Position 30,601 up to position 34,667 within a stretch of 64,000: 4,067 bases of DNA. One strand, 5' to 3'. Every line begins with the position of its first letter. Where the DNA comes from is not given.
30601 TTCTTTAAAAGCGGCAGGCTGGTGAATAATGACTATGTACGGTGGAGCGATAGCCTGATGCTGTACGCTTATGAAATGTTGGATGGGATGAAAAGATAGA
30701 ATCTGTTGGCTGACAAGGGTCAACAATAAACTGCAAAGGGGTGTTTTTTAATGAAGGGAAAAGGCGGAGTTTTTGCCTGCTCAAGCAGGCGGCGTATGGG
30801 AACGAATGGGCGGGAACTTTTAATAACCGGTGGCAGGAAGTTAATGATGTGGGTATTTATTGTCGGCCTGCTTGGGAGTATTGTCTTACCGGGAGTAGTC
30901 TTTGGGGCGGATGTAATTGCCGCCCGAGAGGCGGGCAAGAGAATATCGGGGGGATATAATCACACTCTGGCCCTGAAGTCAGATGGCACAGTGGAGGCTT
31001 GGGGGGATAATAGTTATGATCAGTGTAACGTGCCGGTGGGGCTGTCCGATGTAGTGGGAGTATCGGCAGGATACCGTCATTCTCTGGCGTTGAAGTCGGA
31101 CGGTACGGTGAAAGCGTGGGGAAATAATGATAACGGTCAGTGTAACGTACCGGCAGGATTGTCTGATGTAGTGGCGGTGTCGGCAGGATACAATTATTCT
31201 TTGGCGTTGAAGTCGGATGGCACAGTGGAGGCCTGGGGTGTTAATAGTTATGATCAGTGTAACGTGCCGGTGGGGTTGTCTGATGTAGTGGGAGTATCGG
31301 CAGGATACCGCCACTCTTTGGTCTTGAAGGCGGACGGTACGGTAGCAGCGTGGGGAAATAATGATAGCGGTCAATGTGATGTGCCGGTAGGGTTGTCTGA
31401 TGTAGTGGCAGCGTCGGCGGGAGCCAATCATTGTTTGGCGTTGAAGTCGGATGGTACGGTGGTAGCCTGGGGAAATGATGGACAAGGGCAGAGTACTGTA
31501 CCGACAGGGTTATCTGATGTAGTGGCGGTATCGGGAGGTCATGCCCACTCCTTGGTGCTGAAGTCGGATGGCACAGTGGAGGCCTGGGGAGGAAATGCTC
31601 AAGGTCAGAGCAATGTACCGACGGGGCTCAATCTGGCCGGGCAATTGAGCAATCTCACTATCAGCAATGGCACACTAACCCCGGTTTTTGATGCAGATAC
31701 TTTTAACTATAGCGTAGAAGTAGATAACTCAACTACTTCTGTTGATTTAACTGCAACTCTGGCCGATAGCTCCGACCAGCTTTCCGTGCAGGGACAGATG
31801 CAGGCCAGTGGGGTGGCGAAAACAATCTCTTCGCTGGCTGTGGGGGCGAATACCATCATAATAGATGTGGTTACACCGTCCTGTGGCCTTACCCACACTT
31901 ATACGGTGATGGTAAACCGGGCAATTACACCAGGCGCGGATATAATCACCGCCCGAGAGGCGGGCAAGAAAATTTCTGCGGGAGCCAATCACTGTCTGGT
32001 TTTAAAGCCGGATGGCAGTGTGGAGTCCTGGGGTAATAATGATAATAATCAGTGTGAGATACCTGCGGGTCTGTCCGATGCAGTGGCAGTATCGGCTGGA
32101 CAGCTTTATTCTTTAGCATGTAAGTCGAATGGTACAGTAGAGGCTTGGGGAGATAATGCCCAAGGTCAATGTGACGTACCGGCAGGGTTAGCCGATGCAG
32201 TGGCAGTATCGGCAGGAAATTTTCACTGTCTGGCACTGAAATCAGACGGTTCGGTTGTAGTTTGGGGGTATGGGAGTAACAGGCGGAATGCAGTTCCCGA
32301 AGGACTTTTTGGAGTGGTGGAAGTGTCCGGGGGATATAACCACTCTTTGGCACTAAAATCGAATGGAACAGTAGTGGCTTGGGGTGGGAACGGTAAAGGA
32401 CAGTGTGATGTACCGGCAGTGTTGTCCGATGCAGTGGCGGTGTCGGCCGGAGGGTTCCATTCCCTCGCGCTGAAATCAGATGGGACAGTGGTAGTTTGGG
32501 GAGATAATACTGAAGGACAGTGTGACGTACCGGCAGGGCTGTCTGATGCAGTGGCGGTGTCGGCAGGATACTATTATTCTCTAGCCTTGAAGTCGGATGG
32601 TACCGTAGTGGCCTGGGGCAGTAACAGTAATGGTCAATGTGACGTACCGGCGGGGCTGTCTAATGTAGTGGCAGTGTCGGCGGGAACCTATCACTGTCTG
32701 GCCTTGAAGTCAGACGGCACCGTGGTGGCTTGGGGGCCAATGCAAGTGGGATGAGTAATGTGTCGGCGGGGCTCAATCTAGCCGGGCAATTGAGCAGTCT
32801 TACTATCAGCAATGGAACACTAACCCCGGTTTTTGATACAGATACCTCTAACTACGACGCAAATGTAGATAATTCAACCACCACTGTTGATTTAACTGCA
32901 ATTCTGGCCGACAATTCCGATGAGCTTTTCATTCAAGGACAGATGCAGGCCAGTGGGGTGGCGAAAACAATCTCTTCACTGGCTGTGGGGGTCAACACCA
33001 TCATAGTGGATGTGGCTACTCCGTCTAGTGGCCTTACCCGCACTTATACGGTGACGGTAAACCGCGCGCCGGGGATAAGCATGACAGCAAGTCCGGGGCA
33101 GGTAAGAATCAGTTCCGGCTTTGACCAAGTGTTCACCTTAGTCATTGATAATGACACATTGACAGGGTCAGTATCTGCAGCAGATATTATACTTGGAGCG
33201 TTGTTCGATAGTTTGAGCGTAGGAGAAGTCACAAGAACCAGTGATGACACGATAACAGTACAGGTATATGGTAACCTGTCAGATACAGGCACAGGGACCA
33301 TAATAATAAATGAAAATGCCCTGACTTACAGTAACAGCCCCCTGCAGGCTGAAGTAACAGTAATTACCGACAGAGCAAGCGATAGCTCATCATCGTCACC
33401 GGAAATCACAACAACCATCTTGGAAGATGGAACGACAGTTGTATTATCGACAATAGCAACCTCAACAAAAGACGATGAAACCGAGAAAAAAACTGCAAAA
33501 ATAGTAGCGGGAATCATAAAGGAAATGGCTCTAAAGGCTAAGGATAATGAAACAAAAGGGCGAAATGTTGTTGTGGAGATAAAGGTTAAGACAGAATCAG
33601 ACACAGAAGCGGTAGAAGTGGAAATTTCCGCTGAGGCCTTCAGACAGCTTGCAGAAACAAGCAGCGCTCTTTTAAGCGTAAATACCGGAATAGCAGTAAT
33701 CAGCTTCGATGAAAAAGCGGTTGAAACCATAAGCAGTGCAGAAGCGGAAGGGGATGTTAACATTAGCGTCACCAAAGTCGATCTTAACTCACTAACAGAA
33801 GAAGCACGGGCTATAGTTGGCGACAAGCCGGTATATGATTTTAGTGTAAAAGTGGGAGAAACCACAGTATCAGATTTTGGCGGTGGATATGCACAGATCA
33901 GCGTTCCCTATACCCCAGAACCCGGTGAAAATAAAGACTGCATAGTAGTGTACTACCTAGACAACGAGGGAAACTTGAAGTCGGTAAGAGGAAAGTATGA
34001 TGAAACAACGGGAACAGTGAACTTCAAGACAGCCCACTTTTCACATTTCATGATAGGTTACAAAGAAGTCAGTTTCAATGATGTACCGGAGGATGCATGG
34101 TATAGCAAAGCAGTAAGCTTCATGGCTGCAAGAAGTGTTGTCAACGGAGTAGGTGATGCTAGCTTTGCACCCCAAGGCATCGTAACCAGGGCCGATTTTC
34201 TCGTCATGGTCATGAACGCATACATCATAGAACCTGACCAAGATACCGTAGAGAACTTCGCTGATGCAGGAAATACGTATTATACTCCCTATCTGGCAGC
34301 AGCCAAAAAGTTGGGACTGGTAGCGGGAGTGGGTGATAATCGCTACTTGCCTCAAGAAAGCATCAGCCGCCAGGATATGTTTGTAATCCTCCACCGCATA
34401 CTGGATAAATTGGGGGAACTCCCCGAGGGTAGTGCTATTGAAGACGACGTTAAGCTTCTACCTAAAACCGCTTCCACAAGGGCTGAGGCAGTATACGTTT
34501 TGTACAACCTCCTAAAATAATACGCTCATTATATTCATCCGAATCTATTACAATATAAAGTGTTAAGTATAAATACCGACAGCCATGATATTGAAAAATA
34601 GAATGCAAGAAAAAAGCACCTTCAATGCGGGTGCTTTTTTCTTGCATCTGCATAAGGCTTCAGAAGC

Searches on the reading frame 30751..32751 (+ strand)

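Call 61: search_protein_families(library=pfam, proteins=[window:30751-32751:+], max_evalue=0.00001)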
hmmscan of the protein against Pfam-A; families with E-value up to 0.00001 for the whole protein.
window:30751-32751:+ (667 aa): 5 families
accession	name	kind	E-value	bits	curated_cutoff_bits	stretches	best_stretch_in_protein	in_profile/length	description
PF13540.12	RCC1_2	-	2.1e-120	390.4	22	12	101-130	1-30/30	Regulator of chromosome condensation (RCC1) repeat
PF25390.1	WD40_RLD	-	1.5e-117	393.4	150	4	406-649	34-361/363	RCC1-like domain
PF12733.13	Cadherin-like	-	1.5e-13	51.4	24.2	1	299-390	1-88/89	Cadherin-like beta sandwich domain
PF00415.24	RCC1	-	3.6e-13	50.3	21.7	0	117-152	1-49/50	Regulator of chromosome condensation (RCC1) repeat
PF13159.12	DUF3994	-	1.6e-07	31.8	25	0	65-90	44-69/123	Domain of unknown function (DUF3994)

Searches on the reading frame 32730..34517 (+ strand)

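Call 61: search_protein_families(library=pfam, proteins=[window:32730-34517:+], max_evalue=0.00001)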
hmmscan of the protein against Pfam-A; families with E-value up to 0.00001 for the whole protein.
window:32730-34517:+ (596 aa): 2 families
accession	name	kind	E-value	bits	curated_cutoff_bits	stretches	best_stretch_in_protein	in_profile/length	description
PF00395.25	SLH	-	5.1e-21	74.8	20.8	2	448-490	1-43/44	S-layer homology domain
PF12733.13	Cadherin-like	-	2.7e-11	44.2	24.2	1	21-112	1-88/89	Cadherin-like beta sandwich domain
